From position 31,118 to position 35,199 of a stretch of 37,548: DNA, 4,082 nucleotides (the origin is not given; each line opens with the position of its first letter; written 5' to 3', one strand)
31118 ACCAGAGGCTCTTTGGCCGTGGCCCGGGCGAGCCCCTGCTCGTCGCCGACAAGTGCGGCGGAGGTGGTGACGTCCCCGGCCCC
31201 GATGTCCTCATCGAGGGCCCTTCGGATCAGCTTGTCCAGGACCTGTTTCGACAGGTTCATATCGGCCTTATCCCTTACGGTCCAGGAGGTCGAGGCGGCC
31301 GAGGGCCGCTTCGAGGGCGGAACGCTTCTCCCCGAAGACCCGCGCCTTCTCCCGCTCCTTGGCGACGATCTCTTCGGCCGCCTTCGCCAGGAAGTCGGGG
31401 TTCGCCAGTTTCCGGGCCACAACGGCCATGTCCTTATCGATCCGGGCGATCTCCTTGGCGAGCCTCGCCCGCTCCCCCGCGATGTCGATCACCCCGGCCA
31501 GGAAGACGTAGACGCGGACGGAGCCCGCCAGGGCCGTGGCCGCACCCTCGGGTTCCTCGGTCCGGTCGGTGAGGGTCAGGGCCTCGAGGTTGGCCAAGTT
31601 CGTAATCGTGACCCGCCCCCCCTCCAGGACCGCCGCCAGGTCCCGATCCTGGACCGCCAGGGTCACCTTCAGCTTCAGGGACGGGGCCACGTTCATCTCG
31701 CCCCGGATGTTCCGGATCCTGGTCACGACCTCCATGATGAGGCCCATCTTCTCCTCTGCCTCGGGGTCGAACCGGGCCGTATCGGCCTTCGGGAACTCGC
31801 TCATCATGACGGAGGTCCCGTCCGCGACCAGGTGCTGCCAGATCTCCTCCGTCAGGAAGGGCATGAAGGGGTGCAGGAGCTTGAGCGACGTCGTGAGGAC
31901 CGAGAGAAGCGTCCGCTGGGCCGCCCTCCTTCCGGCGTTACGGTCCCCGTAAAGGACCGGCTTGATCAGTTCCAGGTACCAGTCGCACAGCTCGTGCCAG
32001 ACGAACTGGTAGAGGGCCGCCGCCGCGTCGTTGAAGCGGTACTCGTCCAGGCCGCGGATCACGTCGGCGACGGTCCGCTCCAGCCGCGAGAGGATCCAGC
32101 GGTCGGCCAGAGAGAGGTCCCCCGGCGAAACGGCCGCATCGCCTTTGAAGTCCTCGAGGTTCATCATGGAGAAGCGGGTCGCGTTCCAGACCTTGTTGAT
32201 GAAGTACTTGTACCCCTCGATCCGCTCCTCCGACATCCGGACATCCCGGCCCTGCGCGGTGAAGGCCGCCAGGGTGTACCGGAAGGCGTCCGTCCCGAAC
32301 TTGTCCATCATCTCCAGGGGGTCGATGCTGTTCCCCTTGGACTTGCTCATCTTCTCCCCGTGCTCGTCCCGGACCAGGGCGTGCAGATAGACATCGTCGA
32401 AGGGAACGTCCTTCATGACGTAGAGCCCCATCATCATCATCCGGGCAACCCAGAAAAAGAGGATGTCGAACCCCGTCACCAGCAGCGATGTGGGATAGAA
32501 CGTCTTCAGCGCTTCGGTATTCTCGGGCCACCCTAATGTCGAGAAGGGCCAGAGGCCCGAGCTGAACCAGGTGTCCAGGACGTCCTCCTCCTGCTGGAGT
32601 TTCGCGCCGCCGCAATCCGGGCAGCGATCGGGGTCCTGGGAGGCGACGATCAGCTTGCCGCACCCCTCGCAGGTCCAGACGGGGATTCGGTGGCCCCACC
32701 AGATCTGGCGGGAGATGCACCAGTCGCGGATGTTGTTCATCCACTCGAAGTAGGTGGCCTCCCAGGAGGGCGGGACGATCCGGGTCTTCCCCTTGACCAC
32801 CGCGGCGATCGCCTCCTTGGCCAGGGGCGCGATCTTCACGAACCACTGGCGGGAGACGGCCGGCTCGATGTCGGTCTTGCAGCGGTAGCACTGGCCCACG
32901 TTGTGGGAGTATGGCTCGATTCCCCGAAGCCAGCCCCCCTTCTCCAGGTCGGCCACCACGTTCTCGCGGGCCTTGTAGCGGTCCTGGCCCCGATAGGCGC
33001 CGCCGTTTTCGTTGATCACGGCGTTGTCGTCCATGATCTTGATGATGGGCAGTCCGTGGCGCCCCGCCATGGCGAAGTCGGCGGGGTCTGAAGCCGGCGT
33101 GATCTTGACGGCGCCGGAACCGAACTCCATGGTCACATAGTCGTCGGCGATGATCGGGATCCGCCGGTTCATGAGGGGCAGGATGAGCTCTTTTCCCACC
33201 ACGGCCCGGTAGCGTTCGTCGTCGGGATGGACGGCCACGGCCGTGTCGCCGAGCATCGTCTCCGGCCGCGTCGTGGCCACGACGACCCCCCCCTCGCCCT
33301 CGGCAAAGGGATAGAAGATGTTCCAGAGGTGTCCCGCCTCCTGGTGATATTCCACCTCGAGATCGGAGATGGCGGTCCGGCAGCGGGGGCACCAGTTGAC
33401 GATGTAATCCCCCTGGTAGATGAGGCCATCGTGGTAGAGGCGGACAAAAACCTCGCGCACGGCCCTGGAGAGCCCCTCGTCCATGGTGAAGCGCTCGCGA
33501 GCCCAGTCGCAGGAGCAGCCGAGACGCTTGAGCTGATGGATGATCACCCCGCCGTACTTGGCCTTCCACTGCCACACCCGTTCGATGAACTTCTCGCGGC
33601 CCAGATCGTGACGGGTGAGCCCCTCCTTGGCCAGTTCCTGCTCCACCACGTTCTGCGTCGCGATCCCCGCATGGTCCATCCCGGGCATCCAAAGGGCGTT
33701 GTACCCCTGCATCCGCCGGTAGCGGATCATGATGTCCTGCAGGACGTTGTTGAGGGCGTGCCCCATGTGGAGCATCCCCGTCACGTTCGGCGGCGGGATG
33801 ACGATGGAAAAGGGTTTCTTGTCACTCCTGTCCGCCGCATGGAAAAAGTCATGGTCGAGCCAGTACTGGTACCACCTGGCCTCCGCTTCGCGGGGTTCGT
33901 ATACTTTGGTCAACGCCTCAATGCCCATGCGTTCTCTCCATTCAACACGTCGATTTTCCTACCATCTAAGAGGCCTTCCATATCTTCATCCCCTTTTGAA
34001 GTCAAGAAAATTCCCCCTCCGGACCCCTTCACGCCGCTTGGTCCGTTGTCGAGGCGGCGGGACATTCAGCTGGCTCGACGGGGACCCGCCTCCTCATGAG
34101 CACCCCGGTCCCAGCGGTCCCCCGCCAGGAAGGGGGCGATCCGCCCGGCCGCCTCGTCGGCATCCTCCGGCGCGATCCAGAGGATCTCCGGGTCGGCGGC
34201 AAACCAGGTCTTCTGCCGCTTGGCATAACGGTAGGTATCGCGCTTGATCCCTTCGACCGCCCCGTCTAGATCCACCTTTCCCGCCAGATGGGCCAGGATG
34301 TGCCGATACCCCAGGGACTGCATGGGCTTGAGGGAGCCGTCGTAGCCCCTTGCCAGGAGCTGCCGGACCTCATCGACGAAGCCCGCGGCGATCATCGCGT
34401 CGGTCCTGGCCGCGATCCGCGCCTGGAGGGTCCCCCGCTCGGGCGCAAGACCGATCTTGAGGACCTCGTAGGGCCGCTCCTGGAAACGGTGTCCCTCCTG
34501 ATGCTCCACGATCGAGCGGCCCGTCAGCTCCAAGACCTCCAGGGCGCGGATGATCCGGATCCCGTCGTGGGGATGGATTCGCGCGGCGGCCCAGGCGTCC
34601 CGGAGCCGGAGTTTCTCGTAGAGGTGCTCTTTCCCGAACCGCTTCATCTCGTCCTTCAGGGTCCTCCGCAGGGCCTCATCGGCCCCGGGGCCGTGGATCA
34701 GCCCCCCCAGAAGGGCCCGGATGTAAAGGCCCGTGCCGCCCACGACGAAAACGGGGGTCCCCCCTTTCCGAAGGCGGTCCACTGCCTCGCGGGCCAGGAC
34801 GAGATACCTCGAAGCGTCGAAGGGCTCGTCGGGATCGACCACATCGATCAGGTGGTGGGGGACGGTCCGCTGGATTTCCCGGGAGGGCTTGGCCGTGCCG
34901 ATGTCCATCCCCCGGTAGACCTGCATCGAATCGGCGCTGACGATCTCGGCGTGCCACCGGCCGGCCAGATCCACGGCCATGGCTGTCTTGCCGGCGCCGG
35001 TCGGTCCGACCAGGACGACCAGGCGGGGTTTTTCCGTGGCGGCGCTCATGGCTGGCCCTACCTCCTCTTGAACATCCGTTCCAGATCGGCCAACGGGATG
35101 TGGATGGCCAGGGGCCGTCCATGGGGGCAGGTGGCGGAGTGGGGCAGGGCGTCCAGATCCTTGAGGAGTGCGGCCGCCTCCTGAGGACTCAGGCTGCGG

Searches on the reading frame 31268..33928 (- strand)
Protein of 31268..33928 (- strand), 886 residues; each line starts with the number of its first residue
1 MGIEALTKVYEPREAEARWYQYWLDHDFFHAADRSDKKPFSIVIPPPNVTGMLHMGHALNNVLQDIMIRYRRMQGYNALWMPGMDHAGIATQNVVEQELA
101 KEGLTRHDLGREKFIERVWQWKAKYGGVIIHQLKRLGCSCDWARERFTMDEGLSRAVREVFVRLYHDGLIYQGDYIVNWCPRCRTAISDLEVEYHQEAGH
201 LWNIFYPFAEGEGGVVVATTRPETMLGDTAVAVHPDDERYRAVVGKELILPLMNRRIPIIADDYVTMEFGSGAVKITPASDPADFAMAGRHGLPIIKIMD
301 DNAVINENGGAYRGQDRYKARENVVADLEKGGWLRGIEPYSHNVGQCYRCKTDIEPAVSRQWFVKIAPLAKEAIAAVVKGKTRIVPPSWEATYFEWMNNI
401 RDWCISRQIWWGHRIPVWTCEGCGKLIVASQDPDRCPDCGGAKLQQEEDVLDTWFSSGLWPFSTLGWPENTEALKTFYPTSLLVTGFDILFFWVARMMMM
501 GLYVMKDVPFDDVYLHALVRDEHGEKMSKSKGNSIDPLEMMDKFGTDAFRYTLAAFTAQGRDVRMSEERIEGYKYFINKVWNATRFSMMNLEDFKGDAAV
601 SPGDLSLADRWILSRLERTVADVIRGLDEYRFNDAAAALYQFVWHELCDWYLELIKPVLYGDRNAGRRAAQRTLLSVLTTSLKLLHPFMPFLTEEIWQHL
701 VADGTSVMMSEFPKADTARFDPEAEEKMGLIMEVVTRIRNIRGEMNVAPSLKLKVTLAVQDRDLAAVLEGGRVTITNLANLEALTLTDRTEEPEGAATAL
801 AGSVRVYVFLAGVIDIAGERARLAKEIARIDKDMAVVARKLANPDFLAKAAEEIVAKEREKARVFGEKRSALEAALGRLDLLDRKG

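Call 8: search_protein_families(library=pfam, proteins=[window:31268-33928:-])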
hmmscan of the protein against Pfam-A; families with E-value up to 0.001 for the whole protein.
window:31268-33928:- (886 aa): 7 families
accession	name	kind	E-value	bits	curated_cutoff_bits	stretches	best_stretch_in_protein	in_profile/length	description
PF00133.28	tRNA-synt_1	-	1.5e-147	492.1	22.7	1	19-566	2-414/414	tRNA synthetases class I (I, L, M and V)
PF08264.19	Anticodon_1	-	2.8e-48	164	25.1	1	609-756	1-147/148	Anticodon-binding domain of tRNA ligase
PF09334.17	tRNA-synt_1g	-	4.8e-24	85.3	20.1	2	47-193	8-136/391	tRNA synthetases class I (M)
PF10458.14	Val_tRNA-synt_C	-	2.9e-16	59.9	25.9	1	815-879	1-65/66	Valyl tRNA synthetase tRNA binding arm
PF13603.12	tRNA-synt_1_2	-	1.9e-10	40.9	25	1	244-301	85-142/185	Leucyl-tRNA synthetase, editing domain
PF01406.26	tRNA-synt_1e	-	1.7e-06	28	27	0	505-555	232-282/301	tRNA synthetases class I (C) catalytic domain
PF21349.2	RUBY_RBDX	-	0.00054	19.8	26.5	0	418-440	1-23/30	Rubrerythrin, rubredoxin-like domain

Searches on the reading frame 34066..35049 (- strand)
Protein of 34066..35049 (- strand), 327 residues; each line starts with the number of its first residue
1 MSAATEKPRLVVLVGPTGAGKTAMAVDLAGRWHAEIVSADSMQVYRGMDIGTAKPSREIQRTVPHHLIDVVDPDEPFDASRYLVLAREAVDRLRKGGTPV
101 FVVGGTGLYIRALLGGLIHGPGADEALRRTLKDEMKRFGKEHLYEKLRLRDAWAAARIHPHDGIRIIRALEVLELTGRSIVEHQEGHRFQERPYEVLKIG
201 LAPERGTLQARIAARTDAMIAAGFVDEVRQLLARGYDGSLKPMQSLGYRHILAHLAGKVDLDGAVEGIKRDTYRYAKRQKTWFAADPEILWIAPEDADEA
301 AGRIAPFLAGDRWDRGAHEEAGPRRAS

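Call 8: search_protein_families(library=pfam, proteins=[window:34066-35049:-])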
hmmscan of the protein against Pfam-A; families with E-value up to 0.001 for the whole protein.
window:34066-35049:- (327 aa): 3 families
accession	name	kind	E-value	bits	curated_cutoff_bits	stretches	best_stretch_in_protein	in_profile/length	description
PF01715.23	IPPT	-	3.1e-81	273.1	23.6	1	43-284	1-241/243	IPP transferase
PF01745.22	IPT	-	2.4e-07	30.9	20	1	10-69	3-63/233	Isopentenyl transferase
PF13671.12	AAA_33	-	0.00025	21.8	27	0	10-44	1-33/143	AAA domain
